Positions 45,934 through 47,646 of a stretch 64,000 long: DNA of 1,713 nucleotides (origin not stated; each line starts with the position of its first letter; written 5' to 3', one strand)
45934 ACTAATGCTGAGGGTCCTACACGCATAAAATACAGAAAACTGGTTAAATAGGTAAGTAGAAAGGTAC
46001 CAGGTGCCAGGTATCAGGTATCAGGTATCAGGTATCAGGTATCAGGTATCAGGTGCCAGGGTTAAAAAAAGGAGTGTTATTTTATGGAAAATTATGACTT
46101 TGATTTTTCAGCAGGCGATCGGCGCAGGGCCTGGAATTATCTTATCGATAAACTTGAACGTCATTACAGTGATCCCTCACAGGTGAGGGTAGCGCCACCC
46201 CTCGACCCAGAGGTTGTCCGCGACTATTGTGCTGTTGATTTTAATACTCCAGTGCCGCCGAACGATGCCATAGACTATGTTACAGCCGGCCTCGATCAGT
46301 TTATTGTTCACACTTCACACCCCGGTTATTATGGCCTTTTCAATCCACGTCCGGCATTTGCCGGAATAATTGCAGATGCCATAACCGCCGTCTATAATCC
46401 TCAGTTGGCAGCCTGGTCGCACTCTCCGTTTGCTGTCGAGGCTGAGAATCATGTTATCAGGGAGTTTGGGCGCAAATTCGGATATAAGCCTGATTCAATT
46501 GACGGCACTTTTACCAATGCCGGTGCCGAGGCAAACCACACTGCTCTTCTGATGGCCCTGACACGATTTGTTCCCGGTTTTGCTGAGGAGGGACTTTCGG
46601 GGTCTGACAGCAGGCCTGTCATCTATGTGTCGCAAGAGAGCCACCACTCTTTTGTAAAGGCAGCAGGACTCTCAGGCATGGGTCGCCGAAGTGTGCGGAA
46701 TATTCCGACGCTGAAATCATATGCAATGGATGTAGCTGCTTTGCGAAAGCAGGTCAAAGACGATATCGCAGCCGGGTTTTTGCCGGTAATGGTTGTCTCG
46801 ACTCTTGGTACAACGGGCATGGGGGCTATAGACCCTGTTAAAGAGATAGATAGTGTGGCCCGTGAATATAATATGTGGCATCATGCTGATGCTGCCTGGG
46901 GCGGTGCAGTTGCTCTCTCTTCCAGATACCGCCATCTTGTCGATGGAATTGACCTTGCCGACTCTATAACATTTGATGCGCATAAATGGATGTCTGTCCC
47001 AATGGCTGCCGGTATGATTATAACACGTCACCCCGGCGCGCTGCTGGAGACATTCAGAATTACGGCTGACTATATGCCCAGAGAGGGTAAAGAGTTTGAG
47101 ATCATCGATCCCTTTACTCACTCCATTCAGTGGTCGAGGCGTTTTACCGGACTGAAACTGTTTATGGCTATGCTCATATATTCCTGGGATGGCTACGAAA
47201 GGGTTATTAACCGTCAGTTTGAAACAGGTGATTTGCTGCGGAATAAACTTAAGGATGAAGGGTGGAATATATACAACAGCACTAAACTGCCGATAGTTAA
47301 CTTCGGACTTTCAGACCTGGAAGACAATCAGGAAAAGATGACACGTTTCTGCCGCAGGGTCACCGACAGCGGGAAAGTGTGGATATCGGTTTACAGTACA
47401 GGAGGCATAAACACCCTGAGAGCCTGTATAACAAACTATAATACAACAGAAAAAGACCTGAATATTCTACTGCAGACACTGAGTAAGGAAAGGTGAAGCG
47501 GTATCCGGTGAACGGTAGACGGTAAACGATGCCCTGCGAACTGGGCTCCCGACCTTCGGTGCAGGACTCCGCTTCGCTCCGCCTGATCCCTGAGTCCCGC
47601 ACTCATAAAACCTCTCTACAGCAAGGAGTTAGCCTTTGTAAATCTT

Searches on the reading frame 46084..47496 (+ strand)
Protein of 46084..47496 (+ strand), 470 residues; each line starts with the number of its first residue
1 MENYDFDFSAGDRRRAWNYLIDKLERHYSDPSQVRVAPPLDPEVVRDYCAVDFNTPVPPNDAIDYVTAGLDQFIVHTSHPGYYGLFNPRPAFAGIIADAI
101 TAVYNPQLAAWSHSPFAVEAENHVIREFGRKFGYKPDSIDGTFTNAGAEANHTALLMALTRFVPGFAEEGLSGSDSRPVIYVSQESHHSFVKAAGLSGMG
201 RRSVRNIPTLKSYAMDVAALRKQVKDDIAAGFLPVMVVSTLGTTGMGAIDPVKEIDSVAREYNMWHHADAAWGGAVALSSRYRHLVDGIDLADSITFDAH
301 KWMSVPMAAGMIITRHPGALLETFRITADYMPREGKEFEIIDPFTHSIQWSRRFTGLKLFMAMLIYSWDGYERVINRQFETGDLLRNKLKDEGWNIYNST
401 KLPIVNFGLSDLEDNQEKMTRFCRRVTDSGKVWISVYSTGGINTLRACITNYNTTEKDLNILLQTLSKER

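Call 24: find_encoding_contigs(protein=window:46084-47496:+, flank=600, max_places=10)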
Protein window:46084-47496:+ (470 aa): 9 contigs read that carry it; 4 places shown.
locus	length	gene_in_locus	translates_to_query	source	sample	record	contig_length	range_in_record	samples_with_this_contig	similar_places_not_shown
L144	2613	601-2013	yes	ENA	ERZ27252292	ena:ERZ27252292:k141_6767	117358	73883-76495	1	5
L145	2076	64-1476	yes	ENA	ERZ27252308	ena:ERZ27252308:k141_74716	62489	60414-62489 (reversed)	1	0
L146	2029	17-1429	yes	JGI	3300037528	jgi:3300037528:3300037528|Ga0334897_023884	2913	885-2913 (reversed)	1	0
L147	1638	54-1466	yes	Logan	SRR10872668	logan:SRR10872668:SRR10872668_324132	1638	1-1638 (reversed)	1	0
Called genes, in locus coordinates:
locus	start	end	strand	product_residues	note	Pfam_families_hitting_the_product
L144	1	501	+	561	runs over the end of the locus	PF00005:ABC_tran, PF02463:SMC_N (faint), PF13401:AAA_22 (faint), PF13476:AAA_23 (faint), PF13304:AAA_21 (weak), PF16326:ABC_tran_CTD (weak), PF12848:ABC_tran_Xtn, PF00005:ABC_tran, +2 more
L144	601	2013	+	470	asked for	PF00282:Pyridoxal_deC, PF01212:Beta_elim_lyase (weak)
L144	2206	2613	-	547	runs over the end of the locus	PF17900:Peptidase_M1_N, PF01433:Peptidase_M1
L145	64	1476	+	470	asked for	PF00282:Pyridoxal_deC, PF01212:Beta_elim_lyase (weak)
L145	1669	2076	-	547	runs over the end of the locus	PF17900:Peptidase_M1_N, PF01433:Peptidase_M1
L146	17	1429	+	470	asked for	PF00282:Pyridoxal_deC, PF01212:Beta_elim_lyase (weak)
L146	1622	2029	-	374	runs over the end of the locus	PF01433:Peptidase_M1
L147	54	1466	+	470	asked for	PF00282:Pyridoxal_deC, PF01212:Beta_elim_lyase (weak)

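Call 67: find_homologous_proteins(query=window:46084-47496:+, max_evalue=1e-150)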
Query window:46084-47496:+ (470 aa): 95 proteins with E <= 1e-150 among 8000 candidates.
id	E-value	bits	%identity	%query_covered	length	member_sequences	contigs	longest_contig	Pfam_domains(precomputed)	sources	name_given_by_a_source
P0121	6.6e-289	976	89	100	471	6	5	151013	PF00282.26,PF01212.28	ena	-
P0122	1.1e-287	972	87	100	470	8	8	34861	PF00282.26,PF01212.28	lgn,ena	-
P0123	1.6e-272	922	83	100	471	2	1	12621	PF00282.26,PF01212.28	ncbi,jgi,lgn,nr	ncbi:MAG: pyridoxal-dependent decarboxylase [Bacteroidales bacterium]|jgi:glutamate/tyrosine decarbo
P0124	3.2e-263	892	80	100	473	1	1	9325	PF00282.26,PF01212.28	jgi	jgi:aromatic-L-amino-acid/L-tryptophan decarboxylase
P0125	5.7e-262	888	79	99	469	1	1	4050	PF00282.26,PF01212.28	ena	-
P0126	1.7e-261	886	80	100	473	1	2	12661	PF00282.26,PF01212.28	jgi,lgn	jgi:glutamate/tyrosine decarboxylase-like PLP-dependent enzyme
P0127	3.0e-261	885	80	100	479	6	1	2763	PF00282.26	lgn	-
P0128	9.7e-261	883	79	100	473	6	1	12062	PF00282.26,PF01212.28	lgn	-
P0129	1.9e-258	876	78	100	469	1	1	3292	PF00282.26,PF01212.28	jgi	jgi:glutamate/tyrosine decarboxylase-like PLP-dependent enzyme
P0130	1.8e-257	873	79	99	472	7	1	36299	PF00282.26,PF01212.28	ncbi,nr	ncbi:MAG: pyridoxal-dependent decarboxylase [Marinilabiliales bacterium]|nr:pyridoxal-dependent deca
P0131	7.7e-255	864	77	100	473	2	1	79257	PF00282.26,PF01212.28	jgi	jgi:aromatic-L-amino-acid/L-tryptophan decarboxylase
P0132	1.1e-234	798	70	100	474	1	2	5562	PF00282.26,PF01212.28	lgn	-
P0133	1.4e-180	619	100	58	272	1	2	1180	PF00282.26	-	-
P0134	1.3e-172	593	54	98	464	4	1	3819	PF00282.26,PF05889.20,PF01212.28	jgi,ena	-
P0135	3.2e-169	582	54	99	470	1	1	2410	PF00282.26,PF00155.28,PF05889.20,PF00266.26,PF01212.28,PF01041.24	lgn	-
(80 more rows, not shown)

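Call 68: find_encoding_contigs(protein=P0122, flank=700, max_places=8)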
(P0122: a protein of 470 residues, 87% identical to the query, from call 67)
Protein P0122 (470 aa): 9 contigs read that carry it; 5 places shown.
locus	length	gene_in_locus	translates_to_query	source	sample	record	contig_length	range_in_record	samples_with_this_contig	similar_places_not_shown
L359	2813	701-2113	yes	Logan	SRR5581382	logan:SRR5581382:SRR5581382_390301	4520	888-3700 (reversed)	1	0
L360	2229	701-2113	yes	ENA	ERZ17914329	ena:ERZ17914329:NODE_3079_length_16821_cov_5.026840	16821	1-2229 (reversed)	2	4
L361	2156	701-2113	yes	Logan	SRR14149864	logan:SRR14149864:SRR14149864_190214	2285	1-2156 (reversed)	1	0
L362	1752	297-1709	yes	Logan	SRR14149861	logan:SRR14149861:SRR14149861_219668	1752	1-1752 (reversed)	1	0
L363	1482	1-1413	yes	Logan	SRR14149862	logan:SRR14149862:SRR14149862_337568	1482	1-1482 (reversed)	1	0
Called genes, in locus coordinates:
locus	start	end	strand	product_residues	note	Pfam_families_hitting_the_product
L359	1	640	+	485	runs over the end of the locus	?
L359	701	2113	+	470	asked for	PF00282:Pyridoxal_deC, PF01212:Beta_elim_lyase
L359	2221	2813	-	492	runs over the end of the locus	?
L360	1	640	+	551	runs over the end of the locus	PF00005:ABC_tran, PF00931:NB-ARC (faint), PF02463:SMC_N (faint), PF13476:AAA_23 (faint), PF01926:MMR_HSR1 (faint), PF13304:AAA_21 (faint), PF12848:ABC_tran_Xtn, PF00005:ABC_tran, +2 more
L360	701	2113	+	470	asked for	PF00282:Pyridoxal_deC, PF01212:Beta_elim_lyase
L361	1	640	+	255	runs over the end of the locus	?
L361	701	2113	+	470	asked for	PF00282:Pyridoxal_deC, PF01212:Beta_elim_lyase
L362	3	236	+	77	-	?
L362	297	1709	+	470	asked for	PF00282:Pyridoxal_deC, PF01212:Beta_elim_lyase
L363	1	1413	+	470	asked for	PF00282:Pyridoxal_deC, PF01212:Beta_elim_lyase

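Call 69: find_encoding_contigs(protein=P0131, flank=700, max_places=4)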
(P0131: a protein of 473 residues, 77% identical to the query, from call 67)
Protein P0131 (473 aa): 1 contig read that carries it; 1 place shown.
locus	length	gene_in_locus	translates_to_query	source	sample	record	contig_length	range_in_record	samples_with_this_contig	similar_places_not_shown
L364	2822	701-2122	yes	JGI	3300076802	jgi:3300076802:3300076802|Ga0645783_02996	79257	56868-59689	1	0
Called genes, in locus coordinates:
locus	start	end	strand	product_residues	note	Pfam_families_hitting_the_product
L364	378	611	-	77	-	-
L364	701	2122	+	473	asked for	PF00282:Pyridoxal_deC, PF01212:Beta_elim_lyase (weak)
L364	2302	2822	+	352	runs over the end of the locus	-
